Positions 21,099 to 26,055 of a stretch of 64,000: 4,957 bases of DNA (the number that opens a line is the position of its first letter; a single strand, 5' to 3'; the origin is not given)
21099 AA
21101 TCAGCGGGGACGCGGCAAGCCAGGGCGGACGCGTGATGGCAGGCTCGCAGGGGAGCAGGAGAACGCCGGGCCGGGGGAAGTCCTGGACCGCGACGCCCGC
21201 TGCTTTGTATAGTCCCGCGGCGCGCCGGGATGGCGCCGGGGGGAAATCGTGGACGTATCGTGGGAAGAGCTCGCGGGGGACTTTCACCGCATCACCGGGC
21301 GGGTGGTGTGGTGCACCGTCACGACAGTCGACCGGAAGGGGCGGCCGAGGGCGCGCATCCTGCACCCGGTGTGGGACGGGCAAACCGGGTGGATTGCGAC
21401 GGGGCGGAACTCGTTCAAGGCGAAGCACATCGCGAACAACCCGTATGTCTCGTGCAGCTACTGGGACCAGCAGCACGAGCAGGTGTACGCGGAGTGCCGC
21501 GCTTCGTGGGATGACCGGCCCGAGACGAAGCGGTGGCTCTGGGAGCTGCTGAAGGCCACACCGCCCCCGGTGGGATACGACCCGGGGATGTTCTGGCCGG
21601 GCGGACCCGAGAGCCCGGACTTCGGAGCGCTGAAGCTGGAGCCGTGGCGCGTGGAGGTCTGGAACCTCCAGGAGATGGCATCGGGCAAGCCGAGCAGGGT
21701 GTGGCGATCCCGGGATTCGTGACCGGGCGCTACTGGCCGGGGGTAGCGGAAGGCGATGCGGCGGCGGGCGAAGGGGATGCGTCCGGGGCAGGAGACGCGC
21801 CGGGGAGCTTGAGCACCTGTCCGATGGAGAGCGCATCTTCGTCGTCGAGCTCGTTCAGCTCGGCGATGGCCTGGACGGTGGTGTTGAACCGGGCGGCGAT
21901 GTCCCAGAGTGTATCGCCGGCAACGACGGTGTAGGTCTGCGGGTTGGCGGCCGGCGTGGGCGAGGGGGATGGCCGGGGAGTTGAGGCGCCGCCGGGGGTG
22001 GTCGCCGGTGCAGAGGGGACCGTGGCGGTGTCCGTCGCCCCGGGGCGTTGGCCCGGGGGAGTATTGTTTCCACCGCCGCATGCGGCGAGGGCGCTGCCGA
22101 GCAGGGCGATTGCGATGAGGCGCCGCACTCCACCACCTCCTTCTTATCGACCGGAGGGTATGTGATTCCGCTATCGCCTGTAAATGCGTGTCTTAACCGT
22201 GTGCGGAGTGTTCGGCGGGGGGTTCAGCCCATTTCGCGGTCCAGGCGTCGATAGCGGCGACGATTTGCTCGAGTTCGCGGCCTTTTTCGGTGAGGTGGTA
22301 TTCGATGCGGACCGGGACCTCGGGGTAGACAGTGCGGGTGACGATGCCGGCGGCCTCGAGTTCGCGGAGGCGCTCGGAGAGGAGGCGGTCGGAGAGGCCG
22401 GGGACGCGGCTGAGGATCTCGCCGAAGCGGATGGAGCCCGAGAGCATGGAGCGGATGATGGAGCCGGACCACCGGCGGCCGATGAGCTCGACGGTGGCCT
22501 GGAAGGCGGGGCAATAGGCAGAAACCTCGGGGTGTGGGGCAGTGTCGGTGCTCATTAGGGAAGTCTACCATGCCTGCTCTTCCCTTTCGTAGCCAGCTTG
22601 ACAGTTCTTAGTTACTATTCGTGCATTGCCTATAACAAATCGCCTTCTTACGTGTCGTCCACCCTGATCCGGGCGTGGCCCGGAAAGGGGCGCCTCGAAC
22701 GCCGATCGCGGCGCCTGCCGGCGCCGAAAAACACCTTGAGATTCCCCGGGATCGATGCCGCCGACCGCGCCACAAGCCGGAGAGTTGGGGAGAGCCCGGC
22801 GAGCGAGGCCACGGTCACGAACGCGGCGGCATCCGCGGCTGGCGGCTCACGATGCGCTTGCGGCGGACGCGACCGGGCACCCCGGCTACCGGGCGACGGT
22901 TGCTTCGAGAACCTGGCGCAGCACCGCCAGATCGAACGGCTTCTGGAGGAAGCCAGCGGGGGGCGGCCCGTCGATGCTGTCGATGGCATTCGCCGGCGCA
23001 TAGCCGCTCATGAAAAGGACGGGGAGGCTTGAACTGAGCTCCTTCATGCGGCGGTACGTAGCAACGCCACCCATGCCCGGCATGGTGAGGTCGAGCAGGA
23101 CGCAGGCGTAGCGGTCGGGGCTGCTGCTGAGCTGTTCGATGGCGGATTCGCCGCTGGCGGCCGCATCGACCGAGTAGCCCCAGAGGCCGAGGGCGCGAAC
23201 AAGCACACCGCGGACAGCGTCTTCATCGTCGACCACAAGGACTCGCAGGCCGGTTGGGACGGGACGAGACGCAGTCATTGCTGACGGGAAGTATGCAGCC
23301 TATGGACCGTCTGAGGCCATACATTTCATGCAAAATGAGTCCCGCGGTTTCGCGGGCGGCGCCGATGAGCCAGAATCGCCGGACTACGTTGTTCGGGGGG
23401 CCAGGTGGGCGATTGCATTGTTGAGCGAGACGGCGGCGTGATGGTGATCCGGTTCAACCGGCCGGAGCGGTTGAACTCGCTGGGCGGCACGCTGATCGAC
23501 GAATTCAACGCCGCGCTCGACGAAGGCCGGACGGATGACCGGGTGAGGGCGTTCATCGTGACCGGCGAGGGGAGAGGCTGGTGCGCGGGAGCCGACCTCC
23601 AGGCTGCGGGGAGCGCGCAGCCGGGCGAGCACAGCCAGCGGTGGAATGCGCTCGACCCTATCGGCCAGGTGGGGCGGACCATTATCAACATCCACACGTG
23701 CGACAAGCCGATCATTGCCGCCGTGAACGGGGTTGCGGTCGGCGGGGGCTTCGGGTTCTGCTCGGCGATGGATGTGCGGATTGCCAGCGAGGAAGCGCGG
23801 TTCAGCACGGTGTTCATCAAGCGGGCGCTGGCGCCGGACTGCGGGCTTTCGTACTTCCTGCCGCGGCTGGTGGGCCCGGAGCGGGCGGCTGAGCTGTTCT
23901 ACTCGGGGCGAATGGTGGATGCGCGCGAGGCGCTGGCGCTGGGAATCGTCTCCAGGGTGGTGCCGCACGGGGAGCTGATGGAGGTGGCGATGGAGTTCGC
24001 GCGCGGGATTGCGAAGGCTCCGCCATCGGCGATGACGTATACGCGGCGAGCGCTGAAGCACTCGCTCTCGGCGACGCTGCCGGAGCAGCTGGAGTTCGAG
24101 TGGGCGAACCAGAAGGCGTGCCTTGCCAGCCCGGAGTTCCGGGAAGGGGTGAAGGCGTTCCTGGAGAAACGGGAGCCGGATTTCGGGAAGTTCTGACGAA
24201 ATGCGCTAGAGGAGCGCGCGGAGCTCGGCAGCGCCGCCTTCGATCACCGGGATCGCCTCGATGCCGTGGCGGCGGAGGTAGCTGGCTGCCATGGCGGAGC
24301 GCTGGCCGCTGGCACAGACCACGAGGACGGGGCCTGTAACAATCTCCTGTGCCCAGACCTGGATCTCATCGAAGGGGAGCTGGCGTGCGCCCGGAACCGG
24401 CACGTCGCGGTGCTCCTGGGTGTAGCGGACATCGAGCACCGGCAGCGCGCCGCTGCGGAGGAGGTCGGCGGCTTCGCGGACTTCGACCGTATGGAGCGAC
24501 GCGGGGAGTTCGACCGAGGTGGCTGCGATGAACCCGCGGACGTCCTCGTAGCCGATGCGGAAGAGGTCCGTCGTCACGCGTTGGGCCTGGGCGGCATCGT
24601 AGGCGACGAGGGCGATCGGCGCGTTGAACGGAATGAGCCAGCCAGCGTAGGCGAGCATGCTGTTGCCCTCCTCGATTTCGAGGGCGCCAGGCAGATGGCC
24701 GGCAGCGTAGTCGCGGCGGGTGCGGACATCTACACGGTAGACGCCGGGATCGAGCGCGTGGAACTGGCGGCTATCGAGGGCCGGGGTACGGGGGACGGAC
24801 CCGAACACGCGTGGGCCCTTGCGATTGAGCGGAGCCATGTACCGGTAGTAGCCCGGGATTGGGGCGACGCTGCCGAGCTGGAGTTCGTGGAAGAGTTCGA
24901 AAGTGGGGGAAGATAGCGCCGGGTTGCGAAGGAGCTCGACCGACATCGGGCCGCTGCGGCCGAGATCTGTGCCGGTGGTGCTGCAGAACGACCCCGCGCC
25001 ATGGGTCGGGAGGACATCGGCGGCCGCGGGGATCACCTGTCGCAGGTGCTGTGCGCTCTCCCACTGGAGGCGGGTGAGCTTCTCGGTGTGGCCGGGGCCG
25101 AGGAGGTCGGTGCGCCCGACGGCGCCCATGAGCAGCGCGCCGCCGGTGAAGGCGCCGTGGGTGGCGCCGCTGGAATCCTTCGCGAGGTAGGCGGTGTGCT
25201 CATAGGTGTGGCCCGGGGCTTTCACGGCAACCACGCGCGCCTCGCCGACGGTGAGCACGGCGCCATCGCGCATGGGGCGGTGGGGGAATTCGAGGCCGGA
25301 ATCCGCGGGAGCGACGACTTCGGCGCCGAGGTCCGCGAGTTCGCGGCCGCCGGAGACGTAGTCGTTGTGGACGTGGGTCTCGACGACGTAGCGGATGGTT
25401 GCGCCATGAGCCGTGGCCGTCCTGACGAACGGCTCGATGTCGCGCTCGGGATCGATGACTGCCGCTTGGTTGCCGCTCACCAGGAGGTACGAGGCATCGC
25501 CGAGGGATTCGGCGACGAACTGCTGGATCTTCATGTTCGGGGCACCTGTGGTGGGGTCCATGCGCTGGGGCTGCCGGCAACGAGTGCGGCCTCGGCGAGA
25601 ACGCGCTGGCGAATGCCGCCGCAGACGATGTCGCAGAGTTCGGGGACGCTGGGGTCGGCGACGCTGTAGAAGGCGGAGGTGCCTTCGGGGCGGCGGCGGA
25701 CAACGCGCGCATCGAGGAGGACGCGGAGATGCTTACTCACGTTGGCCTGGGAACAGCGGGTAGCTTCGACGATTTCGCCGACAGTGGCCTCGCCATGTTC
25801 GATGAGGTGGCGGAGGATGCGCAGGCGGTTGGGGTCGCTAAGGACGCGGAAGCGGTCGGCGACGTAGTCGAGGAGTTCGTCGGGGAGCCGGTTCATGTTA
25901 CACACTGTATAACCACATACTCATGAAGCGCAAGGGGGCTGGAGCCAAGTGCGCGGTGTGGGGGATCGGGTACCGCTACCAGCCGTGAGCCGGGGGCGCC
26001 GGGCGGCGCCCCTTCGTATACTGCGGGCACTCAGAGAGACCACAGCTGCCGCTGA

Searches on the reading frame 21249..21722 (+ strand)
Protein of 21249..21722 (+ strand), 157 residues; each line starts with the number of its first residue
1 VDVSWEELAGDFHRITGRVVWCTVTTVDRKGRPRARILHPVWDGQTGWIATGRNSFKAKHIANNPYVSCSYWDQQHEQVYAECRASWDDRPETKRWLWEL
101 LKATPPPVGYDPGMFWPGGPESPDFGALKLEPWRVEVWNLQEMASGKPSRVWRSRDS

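Call 33: search_protein_families(library=pfam, proteins=[window:21249-21722:+], max_evalue=0.0001)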
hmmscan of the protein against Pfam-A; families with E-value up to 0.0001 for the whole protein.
window:21249-21722:+ (157 aa): 1 family
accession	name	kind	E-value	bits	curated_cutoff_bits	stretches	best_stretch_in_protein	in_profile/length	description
PF01243.27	PNPOx_N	-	2.3e-12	47.7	28.1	1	22-138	15-119/120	Pyridoxamine 5'-phosphate oxidase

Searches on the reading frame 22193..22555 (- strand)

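Call 33: search_protein_families(library=pfam, proteins=[window:22193-22555:-], max_evalue=0.0001)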
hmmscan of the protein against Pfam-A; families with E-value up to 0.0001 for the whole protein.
window:22193-22555:- (120 aa): 1 family
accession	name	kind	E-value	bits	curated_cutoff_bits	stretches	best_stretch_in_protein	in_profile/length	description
PF01638.23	HxlR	-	8.2e-30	103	20.8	1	24-112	1-89/91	HxlR-like helix-turn-helix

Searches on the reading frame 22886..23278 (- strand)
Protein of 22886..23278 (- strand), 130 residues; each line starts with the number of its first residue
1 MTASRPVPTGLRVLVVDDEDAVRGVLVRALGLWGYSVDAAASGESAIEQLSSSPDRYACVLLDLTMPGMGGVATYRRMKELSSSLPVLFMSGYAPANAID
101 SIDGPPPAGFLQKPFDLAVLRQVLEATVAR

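Call 33: search_protein_families(library=pfam, proteins=[window:22886-23278:-], max_evalue=0.0001)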
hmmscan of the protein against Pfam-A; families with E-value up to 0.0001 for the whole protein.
window:22886-23278:- (130 aa): 1 family
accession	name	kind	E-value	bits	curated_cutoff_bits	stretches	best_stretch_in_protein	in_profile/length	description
PF00072.30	Response_reg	-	8.3e-21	74.7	30.2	1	13-124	1-110/111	Response regulator receiver domain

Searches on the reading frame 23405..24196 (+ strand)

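Call 33: search_protein_families(library=pfam, proteins=[window:23405-24196:+], max_evalue=0.0001)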
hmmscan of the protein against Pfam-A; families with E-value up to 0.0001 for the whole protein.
window:23405-24196:+ (263 aa): 2 families
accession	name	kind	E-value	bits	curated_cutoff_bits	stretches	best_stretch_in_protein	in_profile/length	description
PF00378.25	ECH_1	-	6.5e-60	203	27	1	8-261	2-249/251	Enoyl-CoA hydratase/isomerase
PF16113.10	ECH_2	-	2.1e-39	136.4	27.2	1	13-197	2-183/335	Enoyl-CoA hydratase/isomerase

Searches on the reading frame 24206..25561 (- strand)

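Call 33: search_protein_families(library=pfam, proteins=[window:24206-25561:-], max_evalue=0.0001)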
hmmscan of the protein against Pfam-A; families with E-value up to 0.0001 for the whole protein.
window:24206-25561:- (451 aa): 2 families
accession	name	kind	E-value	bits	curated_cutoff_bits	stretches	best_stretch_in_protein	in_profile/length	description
PF00581.25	Rhodanese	-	1.1e-14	55.1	22.2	1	362-446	3-98/102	Rhodanese-like domain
PF00753.33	Lactamase_B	-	4.7e-05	23.8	22.7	0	24-158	8-166/196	Metallo-beta-lactamase superfamily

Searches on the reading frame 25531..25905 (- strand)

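Call 33: search_protein_families(library=pfam, proteins=[window:25531-25905:-], max_evalue=0.0001)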
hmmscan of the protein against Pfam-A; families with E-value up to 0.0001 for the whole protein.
window:25531-25905:- (124 aa): 8 families
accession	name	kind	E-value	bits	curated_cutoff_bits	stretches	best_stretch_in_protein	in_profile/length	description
PF12840.13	HTH_20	-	1.2e-14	54.4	27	1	22-71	1-50/51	Helix-turn-helix domain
PF01022.26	HTH_5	-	4.8e-14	52.4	22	1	24-70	1-46/47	Bacterial regulatory protein, arsR family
PF12802.13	MarR_2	-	1.7e-09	38.1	27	1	25-76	5-57/61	MarR family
PF13412.12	HTH_24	-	1.4e-06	28.2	21.9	1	24-70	2-48/48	Winged helix-turn-helix DNA-binding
PF25212.1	HVO_A0114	-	1.8e-06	28.1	27.6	1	17-77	15-74/84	HVO_A0114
PF01047.28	MarR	-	6e-06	26.5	24.6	1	26-73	4-51/59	MarR family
PF01978.25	TrmB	-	1.5e-05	25.2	25.6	1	30-85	13-67/68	Sugar-specific transcriptional regulator TrmB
PF09339.16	HTH_IclR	-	3.8e-05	23.8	22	1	28-73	6-52/52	IclR helix-turn-helix domain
